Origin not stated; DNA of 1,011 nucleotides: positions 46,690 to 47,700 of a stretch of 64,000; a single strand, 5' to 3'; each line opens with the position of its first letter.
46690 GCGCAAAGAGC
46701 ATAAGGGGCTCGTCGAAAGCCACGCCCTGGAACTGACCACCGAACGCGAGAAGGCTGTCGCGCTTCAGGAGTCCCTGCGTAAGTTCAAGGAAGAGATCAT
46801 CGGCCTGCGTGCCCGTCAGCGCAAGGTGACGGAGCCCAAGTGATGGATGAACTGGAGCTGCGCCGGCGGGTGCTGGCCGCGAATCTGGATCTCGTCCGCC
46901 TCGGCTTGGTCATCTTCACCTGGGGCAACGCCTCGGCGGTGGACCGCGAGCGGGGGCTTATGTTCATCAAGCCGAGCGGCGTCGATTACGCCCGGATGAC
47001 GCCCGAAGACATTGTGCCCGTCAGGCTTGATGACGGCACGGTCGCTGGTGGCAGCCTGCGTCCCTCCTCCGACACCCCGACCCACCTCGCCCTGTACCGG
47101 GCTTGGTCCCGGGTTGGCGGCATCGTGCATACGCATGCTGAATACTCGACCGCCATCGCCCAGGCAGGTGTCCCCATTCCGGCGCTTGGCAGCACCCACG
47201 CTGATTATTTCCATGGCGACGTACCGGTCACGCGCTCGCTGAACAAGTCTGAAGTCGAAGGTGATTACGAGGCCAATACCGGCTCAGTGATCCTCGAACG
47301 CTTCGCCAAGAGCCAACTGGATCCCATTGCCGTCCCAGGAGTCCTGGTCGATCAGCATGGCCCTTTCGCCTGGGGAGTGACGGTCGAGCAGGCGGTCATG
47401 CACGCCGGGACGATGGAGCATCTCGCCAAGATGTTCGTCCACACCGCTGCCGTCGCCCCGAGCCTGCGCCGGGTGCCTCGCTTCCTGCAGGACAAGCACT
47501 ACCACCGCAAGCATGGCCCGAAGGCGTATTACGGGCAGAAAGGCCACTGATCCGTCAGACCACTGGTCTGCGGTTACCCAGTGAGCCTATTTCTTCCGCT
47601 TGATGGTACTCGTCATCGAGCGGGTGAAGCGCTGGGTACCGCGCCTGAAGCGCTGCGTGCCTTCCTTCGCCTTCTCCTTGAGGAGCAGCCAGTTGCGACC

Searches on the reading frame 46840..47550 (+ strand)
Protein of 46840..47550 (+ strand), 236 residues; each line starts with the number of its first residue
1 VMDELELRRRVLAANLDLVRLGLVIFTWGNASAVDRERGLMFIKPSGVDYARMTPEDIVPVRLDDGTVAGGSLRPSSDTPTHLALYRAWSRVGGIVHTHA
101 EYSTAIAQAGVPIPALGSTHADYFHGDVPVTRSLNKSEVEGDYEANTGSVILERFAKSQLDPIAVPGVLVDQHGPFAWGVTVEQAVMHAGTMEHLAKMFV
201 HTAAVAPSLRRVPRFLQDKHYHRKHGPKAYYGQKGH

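Call 7: search_protein_families(library=pfam, proteins=[window:46840-47550:+], max_evalue=0.001)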
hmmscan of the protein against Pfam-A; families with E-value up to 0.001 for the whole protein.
window:46840-47550:+ (236 aa): 1 family
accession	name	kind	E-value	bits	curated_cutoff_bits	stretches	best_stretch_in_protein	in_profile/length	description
PF00596.27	Aldolase_II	-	4.4e-46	157.5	22.2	1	10-199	2-182/183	Class II Aldolase and Adducin N-terminal domain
